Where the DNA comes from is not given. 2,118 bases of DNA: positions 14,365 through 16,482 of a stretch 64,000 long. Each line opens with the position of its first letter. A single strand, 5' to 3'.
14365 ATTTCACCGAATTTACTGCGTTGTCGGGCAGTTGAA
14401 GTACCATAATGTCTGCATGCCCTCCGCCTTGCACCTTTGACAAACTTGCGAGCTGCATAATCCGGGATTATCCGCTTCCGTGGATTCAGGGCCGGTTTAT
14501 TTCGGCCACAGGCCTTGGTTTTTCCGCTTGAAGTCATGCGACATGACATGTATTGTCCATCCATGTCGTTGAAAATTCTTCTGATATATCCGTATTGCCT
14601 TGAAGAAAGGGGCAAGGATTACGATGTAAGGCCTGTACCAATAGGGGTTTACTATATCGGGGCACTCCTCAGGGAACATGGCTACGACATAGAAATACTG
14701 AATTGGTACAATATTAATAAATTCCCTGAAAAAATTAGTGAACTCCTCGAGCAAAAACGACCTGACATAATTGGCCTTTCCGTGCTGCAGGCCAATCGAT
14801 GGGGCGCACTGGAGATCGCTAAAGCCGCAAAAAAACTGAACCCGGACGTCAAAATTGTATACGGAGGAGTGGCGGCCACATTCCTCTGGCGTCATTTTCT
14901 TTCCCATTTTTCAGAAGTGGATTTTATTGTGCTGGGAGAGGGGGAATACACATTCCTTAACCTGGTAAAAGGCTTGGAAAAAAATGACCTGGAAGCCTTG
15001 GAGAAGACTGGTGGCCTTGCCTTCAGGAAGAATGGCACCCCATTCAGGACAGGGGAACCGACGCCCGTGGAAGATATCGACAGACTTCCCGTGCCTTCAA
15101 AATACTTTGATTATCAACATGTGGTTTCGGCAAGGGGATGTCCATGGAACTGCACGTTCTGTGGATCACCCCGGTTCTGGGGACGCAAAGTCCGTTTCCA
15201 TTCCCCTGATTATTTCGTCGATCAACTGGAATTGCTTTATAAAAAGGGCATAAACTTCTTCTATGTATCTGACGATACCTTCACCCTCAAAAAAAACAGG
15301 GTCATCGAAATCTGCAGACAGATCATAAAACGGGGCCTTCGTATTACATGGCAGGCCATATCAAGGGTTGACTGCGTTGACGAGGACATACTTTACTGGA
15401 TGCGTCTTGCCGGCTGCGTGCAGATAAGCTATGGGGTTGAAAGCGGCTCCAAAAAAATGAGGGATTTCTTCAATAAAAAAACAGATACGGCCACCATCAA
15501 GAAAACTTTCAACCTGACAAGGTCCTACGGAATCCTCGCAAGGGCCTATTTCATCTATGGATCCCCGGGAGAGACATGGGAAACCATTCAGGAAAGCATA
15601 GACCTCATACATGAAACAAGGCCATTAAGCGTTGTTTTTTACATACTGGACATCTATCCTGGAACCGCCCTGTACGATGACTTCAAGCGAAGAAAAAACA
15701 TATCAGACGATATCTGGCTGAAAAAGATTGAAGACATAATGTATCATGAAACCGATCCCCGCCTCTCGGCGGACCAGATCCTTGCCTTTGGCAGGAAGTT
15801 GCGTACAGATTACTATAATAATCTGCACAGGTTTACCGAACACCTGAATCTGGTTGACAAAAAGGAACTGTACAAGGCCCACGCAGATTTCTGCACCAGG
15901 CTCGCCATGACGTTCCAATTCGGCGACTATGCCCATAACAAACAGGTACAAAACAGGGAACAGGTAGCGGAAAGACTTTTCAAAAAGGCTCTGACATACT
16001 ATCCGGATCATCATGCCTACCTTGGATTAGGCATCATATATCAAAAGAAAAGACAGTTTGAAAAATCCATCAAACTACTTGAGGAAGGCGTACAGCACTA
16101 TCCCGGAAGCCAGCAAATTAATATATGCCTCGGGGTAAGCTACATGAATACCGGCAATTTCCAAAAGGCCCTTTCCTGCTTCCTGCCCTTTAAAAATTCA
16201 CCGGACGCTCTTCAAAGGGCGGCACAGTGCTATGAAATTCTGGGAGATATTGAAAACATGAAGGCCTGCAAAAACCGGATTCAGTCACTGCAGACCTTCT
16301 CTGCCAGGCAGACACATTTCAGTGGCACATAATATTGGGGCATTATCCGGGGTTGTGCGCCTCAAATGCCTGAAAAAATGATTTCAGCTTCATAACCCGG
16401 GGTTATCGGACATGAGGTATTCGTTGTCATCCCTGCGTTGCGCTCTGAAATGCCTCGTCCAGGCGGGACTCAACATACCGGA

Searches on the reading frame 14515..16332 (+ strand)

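Call 25: search_protein_families(library=pfam, proteins=[window:14515-16332:+])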
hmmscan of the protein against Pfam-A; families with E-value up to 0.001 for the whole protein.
window:14515-16332:+ (605 aa): 10 families
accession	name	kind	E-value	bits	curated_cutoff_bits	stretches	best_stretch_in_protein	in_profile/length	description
PF04055.27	Radical_SAM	-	2e-24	87.1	29.5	1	204-365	2-166/166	Radical SAM superfamily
PF02310.24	B12-binding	-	2.1e-23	82.9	32.1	1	41-150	13-120/121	B12 binding domain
PF07719.23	TPR_2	-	8.4e-12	44.7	27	0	501-531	3-33/34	Tetratricopeptide repeat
PF00515.34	TPR_1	-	1.7e-08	34.4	27.8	0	501-530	3-32/34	Tetratricopeptide repeat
PF13181.12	TPR_8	-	2.5e-07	30.7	25.7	0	500-526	2-28/34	Tetratricopeptide repeat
PF14559.12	TPR_19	-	1.4e-05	25.8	25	0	483-532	8-58/68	Tetratricopeptide repeat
PF13174.12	TPR_6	-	1.7e-05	25.6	26.3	0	501-532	2-33/33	Tetratricopeptide repeat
PF13431.12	TPR_17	-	5.2e-05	23.6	24.4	0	549-580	2-30/34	Tetratricopeptide repeat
PF13424.12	TPR_12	-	6.6e-05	23.5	30.1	0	473-527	10-73/77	Tetratricopeptide repeat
PF13428.12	TPR_14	-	0.00027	21.8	23.5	0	501-540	3-42/44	Tetratricopeptide repeat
